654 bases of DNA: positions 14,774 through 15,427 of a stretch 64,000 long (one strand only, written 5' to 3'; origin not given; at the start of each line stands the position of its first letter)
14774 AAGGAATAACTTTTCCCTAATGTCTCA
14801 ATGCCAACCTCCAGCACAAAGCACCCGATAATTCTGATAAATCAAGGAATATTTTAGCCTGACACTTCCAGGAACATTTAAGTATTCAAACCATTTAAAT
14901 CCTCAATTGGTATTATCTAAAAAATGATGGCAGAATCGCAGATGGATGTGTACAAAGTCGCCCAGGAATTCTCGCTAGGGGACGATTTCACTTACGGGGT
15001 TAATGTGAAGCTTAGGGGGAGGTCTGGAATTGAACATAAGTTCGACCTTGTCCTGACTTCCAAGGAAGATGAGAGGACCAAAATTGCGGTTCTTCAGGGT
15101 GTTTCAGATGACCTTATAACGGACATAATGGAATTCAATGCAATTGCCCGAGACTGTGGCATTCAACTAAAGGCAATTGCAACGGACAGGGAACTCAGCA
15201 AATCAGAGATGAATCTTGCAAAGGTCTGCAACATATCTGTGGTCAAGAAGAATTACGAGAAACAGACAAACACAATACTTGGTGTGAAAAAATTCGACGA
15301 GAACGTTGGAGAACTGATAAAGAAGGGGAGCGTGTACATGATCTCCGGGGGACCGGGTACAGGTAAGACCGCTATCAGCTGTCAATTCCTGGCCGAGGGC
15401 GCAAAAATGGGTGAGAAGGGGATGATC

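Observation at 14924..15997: KaiC/RadA-type ATPase fused to a nuclease-like N-domain, next to XPB-Bax1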

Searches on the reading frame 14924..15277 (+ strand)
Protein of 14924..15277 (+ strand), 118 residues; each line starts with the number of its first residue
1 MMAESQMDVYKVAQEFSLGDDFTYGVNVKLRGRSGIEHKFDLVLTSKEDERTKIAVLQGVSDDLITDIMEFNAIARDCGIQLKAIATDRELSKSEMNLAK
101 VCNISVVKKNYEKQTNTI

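Call 12: search_protein_families(library=pfam, alignment_id=A2, max_evalue=10)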
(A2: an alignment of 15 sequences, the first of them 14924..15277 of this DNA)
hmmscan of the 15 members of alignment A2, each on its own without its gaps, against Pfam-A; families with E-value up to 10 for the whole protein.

A. member 1, window:14924-15277:+ (118 aa): 1 family
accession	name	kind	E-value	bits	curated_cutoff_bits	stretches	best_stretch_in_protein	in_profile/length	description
PF08862.16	DUF1829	-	0.055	14.4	22.2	1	32-65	1-35/87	Domain of unknown function DUF1829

B. families by the number of members that match (of 15 scanned): 6 families
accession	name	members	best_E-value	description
PF08862.16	DUF1829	12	0.0043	Domain of unknown function DUF1829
PF22341.1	GSPE_N1E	1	0.099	GSPII protein E, N1E domain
PF25212.1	HVO_A0114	1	0.11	HVO_A0114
PF16359.11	RcsD_ABL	1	0.11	RcsD-ABL domain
PF24145.1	K1-lyase_N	1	0.17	K1 capsule-specific polysaccharide lyase, N-terminal domain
PF22624.1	AASDHPPT_N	1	0.21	4'-phosphopantetheinyl transferase, N-terminal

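Call 13: search_solved_structures(query=A2, max_evalue=10, show_alignments=3)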
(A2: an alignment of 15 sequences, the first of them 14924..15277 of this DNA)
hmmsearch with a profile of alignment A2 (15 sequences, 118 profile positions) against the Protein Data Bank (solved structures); distinct sequences matched with E-value up to 10: 2.
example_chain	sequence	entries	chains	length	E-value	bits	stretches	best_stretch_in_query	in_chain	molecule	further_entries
6qpw_E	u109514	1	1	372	1.1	12.3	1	41-91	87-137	Sister chromatid cohesion protein 1,Structural maintenance of chromosomes protein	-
6rk1_A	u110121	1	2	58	1.2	12.3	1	61-104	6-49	CCN family member 3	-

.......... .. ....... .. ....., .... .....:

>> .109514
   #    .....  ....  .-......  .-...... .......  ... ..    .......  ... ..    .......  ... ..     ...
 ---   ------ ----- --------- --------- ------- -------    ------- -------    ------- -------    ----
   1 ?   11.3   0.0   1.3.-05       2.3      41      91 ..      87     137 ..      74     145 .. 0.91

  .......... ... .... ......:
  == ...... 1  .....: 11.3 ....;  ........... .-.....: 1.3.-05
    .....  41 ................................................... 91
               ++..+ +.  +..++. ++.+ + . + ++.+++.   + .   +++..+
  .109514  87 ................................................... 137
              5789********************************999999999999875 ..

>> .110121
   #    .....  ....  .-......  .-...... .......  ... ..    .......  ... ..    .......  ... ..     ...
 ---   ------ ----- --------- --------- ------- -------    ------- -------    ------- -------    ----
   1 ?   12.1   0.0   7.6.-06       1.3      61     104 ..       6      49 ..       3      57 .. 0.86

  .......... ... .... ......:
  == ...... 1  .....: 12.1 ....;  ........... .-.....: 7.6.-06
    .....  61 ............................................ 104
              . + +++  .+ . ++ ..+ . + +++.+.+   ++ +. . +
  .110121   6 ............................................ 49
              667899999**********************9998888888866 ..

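Call 19: search_protein_representatives(alignment_id=A2)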
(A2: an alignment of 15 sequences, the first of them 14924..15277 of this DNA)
Query: 15 sequences, 118 profile positions. Proteins with E-value up to 0.001 (for the whole library): 51; up to 1e-10: 12; up to 1e-30: 3. The best 51 are listed.
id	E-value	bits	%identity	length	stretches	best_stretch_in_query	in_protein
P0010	3.6e-51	188.2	-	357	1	1-118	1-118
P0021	5.2e-45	168.3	-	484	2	5-114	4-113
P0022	8.6e-40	151.5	-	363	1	2-116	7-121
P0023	1.5e-27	112.0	-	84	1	2-75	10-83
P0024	1.1e-24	102.8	-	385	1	3-109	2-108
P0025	3.6e-22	94.6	-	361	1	9-113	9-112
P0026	1.1e-17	80.1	-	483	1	9-109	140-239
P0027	2.3e-13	66.2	-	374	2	23-114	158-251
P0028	1.0e-12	64.2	-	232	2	12-110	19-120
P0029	8.1e-12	61.2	-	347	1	10-110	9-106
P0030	1.4e-11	60.5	-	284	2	21-107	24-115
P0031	4.3e-11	58.9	-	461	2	18-108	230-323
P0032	1.3e-10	57.4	-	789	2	22-112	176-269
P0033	2.6e-10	56.4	-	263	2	22-111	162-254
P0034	4.1e-10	55.7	-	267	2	21-110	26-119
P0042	4.4e-07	46.0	-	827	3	22-95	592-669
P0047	1.1e-05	41.5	-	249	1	20-98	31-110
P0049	1.6e-05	41.0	-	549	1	26-113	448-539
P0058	1.4e-04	37.9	-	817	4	3-100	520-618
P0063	2.6e-04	37.0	-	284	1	22-110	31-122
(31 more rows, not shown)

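Call 21: search_protein_families(library=pfam, proteins=[P0021, P0024, P0026, P0032, P0031, P0042, P0047, P0049, P0063, P0058], max_evalue=0.01)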
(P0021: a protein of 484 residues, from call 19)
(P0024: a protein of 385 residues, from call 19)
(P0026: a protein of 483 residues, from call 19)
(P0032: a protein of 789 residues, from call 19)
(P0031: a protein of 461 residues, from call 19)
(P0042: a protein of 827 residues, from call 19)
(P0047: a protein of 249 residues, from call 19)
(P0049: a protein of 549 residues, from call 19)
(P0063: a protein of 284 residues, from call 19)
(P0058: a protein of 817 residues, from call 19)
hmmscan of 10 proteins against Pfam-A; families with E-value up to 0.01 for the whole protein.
P0021 (484 aa): 7 families
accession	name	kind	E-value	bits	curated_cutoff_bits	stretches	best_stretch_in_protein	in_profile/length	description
PF06745.19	ATPase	-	7.6e-36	124.1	26.6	1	242-460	4-225/231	KaiC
PF01656.29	CbiA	-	0.0006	20.2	25.4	1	261-291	3-33/125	CobQ/CobB/MinD/ParA nucleotide binding domain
PF02374.21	ArsA_ATPase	-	0.00072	19.3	24.3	1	260-303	4-45/305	Anion-transporting ATPase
PF13481.12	AAA_25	-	0.0019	18.3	27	0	254-285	30-60/195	AAA domain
PF20720.3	nSTAND3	-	0.0043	17.2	27.2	1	253-286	13-46/155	Novel STAND NTPase 3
PF00005.33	ABC_tran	-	0.0049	17.9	25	1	253-304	7-56/137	ABC transporter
PF03796.21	DnaB_C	-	0.0072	16.2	27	0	242-369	5-136/255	DnaB-like helicase C terminal domain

P0024 (385 aa): 0 families

P0026 (483 aa): 3 families
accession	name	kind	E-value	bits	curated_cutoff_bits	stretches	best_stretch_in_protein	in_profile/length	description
PF06745.19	ATPase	-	1.3e-26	93.8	26.6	1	256-455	7-211/231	KaiC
PF13481.12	AAA_25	-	0.0014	18.7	27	1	260-389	25-159/195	AAA domain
PF00005.33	ABC_tran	-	0.0054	17.8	25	0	264-314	7-53/137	ABC transporter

P0032 (789 aa): 6 families
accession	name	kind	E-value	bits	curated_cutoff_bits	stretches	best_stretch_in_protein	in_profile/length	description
PF00437.27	T2SSE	-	4.7e-122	407.6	24.9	1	401-783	3-370/370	Type II/IV secretion system protein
PF05157.20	MshEN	-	1.5e-15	57.4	23.1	1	297-371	8-83/90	MshEN domain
PF04471.18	Mrr_cat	-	2.8e-06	27.9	21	0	170-265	16-107/115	Restriction endonuclease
PF25199.1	nSTAND_NTPase5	-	0.00077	19.7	34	1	541-590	42-92/145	Novel STAND NTPase 5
PF22722.2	NA-iREase1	-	0.0011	19.4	27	0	166-265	4-100/106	NACHT-associated inactive Restriction Endonuclease 1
PF13401.12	AAA_22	-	0.0013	19.5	27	1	541-586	6-52/130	AAA domain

P0031 (461 aa): 4 families
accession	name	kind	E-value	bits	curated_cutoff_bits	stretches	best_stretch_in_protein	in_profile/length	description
PF18551.6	TackOD1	-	1.3e-41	142.7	32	1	26-207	7-188/188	Thaumarchaeal output domain 1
PF04471.18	Mrr_cat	-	4.1e-13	49.9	21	2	226-327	14-111/115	Restriction endonuclease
PF12172.15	zf-ChsH2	-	0.0014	18.8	23.2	1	95-117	13-35/37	ChsH2, rubredoxin-like zinc ribbon domain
PF08378.17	NERD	-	0.0043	18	22.1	0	225-264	12-51/111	Nuclease-related domain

P0042 (827 aa): 6 families
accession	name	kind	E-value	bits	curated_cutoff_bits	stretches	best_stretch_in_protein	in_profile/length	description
PF18551.6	TackOD1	-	4.5e-26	92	32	1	248-423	11-187/188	Thaumarchaeal output domain 1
PF04471.18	Mrr_cat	-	9.3e-17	61.6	21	3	443-549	14-113/115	Restriction endonuclease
PF00072.30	Response_reg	-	4.1e-12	46.7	30.2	1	13-122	1-111/111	Response regulator receiver domain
PF22722.2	NA-iREase1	-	4.9e-08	33.4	27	0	720-820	7-99/106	NACHT-associated inactive Restriction Endonuclease 1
PF13719.11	Zn_ribbon_5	-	0.0064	16.7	29.3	0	359-394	1-36/37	zinc-ribbon domain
PF09723.15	Zn_ribbon_8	-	0.0096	16.4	34.4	0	324-337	27-39/41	Zinc ribbon domain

P0047 (249 aa): 2 families
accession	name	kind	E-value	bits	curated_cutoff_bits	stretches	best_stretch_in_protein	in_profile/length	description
PF14947.12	HTH_45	-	7e-12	45.6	25.5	1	165-243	1-73/77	Winged helix-turn-helix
PF08862.16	DUF1829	-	0.00081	20.3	22.2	1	43-93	1-53/87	Domain of unknown function DUF1829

P0049 (549 aa): 7 families
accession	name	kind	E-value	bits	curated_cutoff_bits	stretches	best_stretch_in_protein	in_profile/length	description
PF01978.25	TrmB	-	2e-19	69.6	25.6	1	8-74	1-67/68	Sugar-specific transcriptional regulator TrmB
PF11495.14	Regulator_TrmB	-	1.2e-14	54.6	22.2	2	119-256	4-132/233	Archaeal transcriptional regulator TrmB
PF13091.12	PLDc_2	-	1.1e-06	28.9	27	0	311-360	21-49/132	PLD-like domain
PF13545.12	HTH_Crp_2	-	0.00016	22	27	1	25-60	18-53/70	Crp-like helix-turn-helix domain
PF25213.1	HVO_A0261_N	-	0.00021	21.5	35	1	25-60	20-55/86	HVO_A0261 N-terminal domain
PF01047.28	MarR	-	0.0045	17.3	24.6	0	27-60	15-48/59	MarR family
PF12802.13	MarR_2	-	0.0053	17.3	27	0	28-60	18-51/61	MarR family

P0063 (284 aa): 1 family
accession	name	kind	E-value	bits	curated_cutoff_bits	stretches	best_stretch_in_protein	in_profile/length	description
PF04471.18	Mrr_cat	-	3.3e-11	43.7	21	1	6-125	4-112/115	Restriction endonuclease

P0058 (817 aa): 6 families
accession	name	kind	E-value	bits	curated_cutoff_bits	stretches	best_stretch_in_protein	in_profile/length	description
PF02126.24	PTE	-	6.1e-12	46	22.4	0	574-609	158-193/298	Phosphotriesterase family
PF21506.2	Knl-2-like_dom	-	3.1e-07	30.6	27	0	583-604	25-46/54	Kinetochore null protein 2-like domain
PF00271.37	Helicase_C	-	1.1e-05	26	23.5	1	88-201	6-106/110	Helicase conserved C-terminal domain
PF17876.7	CSD2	-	0.00026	21.5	26.2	0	515-539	49-73/74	Cold shock domain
PF16437.10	DUF5034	-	0.001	19.5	25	0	516-546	65-95/169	Domain of unknown function (DUF5034)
PF22624.1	AASDHPPT_N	-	0.0015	19.2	27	0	559-611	16-68/100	4'-phosphopantetheinyl transferase, N-terminal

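Call 33: predict_structure(alignment_id=A3)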
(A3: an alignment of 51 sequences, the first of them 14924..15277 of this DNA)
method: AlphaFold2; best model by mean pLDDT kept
length: 118 residues; sequences in the alignment: 51
mean_pLDDT: 80.2   pTM: 0.70
mean pLDDT of the five models: 80.2, 79.4, 78.9, 78.8, 77.3
residues with pLDDT >= 90: 23; 70-90: 76; 50-70: 8; < 50: 11
segments of 3 or more residues with pLDDT < 50: 1-3, 111-118
pLDDT, mean of each block of 10 residues (from residue 1): 58 76 85 89 83 84 88 91 86 89 83 41
secondary structure, 60 per line:
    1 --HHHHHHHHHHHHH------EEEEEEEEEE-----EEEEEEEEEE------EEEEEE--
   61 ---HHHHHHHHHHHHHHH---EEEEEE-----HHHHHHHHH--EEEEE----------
elements in order: H3-15 E22-31 E37-46 E53-58 H64-78 E82-87 H93-101 E104-108

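Call 39: find_related_loci(query=A2, collection=genome_contigs, flank=10000)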
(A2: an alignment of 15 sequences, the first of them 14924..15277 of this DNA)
Query A2 (118 aa) in genome_contigs; peptide patterns used: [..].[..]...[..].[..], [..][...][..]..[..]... (x = any residue, [..] = any of these).
78 stretches matched a pattern; 12 encode a relative of the query (tblastn E <= 1e-3); 12 distinct loci.
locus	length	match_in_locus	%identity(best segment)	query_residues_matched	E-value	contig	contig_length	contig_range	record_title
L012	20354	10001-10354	88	1-118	3e-69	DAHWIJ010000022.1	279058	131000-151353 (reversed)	MAG TPA_asm: Thermoplasmatales archaeon isolate clean190 k141_912780, whole genome shotgun sequence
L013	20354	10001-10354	88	1-118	4e-69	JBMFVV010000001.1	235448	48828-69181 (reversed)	MAG: Thermoplasmata archaeon isolate KM4364-01 NODE_1_length_235448_cov_289.819284, whole genome shotgun sequence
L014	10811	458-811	75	1-118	2e-61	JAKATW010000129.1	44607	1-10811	MAG: Thermoplasmata archaeon isolate YP3.bin108 NODE_1044_length_44607_cov_1.81832, whole genome shotgun sequence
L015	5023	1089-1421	73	1-111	3e-56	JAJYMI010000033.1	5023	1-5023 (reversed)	MAG: Thermoplasmata archaeon isolate DBS2-4.bin120 NODE_30179_length_5023_cov_3.10253, whole genome shotgun sequence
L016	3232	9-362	67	1-118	5e-56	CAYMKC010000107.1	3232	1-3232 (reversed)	MAG TPA_asm: uncultured Thermoplasmatales archaeon isolate SRP271791_co2_52 genome assembly, contig: NODE_10401_length_3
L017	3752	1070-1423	66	1-118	3e-55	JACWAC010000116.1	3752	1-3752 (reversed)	MAG: Thermoplasmatales archaeon isolate A_EUR_01 NODE_220_length_3752_cov_8.619151, whole genome shotgun sequence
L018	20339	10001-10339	71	1-113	5e-54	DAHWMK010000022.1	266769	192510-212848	MAG TPA_asm: Thermoplasmatales archaeon isolate clean1374 k141_503988, whole genome shotgun sequence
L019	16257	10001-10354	65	1-118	9e-50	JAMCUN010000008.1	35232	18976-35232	MAG: Thermoplasmatota archaeon isolate FK_Sedi_A_Bin.125 NODE_2318_length_35232_cov_4.65555, whole genome shotgun sequen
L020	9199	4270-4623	62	1-118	1e-49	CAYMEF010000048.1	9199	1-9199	MAG TPA_asm: uncultured Thermoplasmatales archaeon isolate SRP271791_co2_51 genome assembly, contig: NODE_2029_length_91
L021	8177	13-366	61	1-118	1e-49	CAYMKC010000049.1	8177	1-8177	MAG TPA_asm: uncultured Thermoplasmatales archaeon isolate SRP271791_co2_52 genome assembly, contig: NODE_2451_length_81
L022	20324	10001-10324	66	1-108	2e-49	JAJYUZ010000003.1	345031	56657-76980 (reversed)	MAG: Thermoplasmata archaeon isolate FK1.bin53 NODE_19_length_345031_cov_12.225947, whole genome shotgun sequence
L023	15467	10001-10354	58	1-118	4e-47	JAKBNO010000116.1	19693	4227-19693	MAG: Thermoplasmata archaeon isolate LL2.bin60 NODE_2803_length_19693_cov_3.60646, whole genome shotgun sequence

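Call 41: find_encoding_contigs(protein=P0022, flank=8000, max_places=3)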
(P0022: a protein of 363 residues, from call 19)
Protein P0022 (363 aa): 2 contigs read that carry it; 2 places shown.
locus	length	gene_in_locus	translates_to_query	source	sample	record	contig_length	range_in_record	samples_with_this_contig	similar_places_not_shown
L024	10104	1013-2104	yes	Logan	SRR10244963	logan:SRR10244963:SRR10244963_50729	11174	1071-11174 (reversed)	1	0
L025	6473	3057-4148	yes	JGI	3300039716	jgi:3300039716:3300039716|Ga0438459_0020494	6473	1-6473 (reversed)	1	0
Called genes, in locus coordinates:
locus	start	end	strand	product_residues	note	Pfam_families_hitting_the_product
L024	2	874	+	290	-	PF19020:Ta1207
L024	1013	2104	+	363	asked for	PF06745:ATPase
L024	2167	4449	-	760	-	-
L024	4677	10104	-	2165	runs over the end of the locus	?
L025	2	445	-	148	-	?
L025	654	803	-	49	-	-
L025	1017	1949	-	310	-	PF19020:Ta1207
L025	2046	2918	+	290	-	PF19020:Ta1207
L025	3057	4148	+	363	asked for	PF06745:ATPase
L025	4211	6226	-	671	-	-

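Call 42: find_encoding_contigs(protein=P0025, flank=8000, max_places=3)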
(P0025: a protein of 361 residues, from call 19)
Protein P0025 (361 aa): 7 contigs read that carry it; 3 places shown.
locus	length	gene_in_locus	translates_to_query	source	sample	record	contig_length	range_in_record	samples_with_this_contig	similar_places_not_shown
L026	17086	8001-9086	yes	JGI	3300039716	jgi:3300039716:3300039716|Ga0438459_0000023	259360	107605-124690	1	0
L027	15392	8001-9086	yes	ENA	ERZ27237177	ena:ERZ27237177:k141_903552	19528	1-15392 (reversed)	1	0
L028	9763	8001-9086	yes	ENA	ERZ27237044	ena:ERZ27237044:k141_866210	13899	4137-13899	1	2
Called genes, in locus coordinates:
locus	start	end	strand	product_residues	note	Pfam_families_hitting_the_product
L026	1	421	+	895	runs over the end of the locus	PF05317:Thermopsin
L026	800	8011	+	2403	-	PF07495:Y_Y_Y (faint), PF22352:K319L-like_PKD (weak)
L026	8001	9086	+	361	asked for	PF06745:ATPase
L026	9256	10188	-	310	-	PF02775:TPP_enzyme_C, PF12367:PFO_beta_C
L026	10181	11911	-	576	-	PF01558:POR, PF01855:POR_N, PF17147:PFOR_II (faint)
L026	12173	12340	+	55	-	PF03911:Sec61_beta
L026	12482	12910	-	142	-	PF05168:HEPN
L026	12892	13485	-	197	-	PF01909:NTP_transf_2, PF18765:Polbeta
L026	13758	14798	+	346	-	PF04055:Radical_SAM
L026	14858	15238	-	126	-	-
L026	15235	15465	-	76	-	-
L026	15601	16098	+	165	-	PF00132:Hexapep, PF14602:Hexapep_2 (faint), PF25087:GMPPB_C (faint), PF25084:LbH_EIF2B (weak), PF00132:Hexapep (weak)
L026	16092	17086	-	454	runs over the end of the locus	PF02881:SRP54_N, PF00448:SRP54, PF01656:CbiA (faint), PF02978:SRP_SPB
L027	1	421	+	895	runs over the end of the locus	PF05317:Thermopsin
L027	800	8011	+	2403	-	PF07495:Y_Y_Y (faint), PF22352:K319L-like_PKD (weak)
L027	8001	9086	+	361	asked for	PF06745:ATPase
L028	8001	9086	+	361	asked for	PF06745:ATPase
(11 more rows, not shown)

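Call 43: find_encoding_contigs(protein=P0029, flank=8000, max_places=3)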
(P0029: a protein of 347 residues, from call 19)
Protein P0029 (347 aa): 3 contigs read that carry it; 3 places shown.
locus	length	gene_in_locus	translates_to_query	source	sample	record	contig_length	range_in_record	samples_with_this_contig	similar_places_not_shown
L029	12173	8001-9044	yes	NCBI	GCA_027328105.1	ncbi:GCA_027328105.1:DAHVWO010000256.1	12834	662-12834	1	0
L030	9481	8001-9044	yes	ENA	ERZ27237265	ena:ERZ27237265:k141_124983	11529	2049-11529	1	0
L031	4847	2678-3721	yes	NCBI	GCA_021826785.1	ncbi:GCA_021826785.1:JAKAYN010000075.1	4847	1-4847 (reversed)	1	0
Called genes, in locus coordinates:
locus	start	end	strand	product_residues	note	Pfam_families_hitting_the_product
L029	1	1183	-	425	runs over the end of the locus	-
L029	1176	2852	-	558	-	PF00128:Alpha-amylase, PF16657:Malt_amylase_C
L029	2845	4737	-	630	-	PF11896:GlgE_dom_N_S, PF00128:Alpha-amylase, PF21702:GLGE_C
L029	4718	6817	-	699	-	PF22019:GlgB_N, PF02922:CBM_48, PF00128:Alpha-amylase, PF02806:Alpha-amylase_C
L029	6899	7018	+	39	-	-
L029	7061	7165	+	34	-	-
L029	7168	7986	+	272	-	PF19020:Ta1207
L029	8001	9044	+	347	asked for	PF06745:ATPase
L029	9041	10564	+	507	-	PF13506:Glyco_transf_21, PF00535:Glycos_transf_2, PF10111:Glyco_tranf_2_2 (weak), PF13641:Glyco_tranf_2_3, PF03552:Cellulose_synt (weak), PF13632:Glyco_trans_2_3, PF03552:Cellulose_synt (weak)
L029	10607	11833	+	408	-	PF07690:MFS_1, PF13347:MFS_2, PF07690:MFS_1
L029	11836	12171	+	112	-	?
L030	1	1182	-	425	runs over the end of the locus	-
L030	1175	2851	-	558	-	PF00128:Alpha-amylase, PF16657:Malt_amylase_C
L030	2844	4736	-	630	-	PF11896:GlgE_dom_N_S, PF00128:Alpha-amylase, PF21702:GLGE_C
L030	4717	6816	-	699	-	PF22019:GlgB_N, PF02922:CBM_48, PF00128:Alpha-amylase, PF02806:Alpha-amylase_C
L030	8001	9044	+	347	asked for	PF06745:ATPase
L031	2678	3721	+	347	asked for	PF06745:ATPase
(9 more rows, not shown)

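Call 44: find_encoding_contigs(protein=P0026, flank=8000, max_places=3)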
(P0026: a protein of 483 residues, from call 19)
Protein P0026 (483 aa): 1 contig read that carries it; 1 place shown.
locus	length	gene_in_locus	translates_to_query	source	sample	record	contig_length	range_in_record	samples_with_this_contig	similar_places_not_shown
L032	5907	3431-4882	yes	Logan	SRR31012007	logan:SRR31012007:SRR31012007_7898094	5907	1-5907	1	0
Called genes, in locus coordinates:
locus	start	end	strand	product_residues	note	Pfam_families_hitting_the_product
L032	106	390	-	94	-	-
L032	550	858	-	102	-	-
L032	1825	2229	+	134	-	PF01741:MscL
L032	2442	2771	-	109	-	-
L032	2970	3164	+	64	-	-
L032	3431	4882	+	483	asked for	PF06745:ATPase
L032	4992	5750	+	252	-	-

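Call 45: find_encoding_contigs(protein=P0021, flank=8000, max_places=3)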
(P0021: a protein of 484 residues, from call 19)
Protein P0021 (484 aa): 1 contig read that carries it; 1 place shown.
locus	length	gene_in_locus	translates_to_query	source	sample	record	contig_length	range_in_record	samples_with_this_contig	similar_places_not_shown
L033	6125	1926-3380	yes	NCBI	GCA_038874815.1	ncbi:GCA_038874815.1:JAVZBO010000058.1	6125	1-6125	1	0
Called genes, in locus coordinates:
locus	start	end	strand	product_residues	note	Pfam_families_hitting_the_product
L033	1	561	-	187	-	?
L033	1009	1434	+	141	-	-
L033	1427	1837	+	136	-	-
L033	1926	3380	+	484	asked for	PF06745:ATPase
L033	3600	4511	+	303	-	PF19020:Ta1207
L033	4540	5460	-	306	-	PF19020:Ta1207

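Call 51: search_protein_families(library=pfam, proteins=[L029:7168-7986:+, L033:3600-4511:+, L033:4540-5460:-, L024:2167-4449:-, L033:1009-1434:+, L033:1427-1837:+, L032:4992-5750:+, P0024], max_evalue=0.01)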
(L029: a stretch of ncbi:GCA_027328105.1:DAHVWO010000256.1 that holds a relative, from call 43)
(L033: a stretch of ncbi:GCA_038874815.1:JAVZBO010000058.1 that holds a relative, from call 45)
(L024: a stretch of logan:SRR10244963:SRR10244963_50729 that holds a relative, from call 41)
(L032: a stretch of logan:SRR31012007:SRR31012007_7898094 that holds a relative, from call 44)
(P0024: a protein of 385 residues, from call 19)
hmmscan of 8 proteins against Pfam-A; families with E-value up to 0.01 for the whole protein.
L029:7168-7986:+ (272 aa): 1 family
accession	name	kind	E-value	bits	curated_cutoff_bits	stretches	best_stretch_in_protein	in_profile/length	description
PF19020.6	Ta1207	-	1.1e-44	153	26.3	1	1-245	25-274/277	Ta1207 family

L033:3600-4511:+ (303 aa): 1 family
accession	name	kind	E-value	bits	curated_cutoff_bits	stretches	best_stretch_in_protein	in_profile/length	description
PF19020.6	Ta1207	-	3e-29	102.3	26.3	1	28-275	18-272/277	Ta1207 family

L033:4540-5460:- (306 aa): 1 family
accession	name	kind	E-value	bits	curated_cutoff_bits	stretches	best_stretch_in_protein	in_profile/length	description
PF19020.6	Ta1207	-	1e-33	117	26.3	1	12-282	1-275/277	Ta1207 family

L024:2167-4449:- (760 aa): 2 families
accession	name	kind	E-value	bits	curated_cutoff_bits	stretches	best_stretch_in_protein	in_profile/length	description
PF04167.18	DUF402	-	9.4e-05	23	23.9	0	51-83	6-38/68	Protein of unknown function (DUF402)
PF14610.12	Psg1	-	0.005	17.1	30.1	0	676-741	121-184/186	Ykl077w/Psg1 (Pma1 Stabilization in Golgi)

L033:1009-1434:+ (141 aa): 0 families

L033:1427-1837:+ (136 aa): 0 families

L032:4992-5750:+ (252 aa): 1 family
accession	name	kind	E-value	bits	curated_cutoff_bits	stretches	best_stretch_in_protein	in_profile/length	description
PF13737.12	DDE_Tnp_1_5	-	0.00037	21.3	28.1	1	121-214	20-110/112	Transposase DDE domain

P0024 (385 aa): 0 families
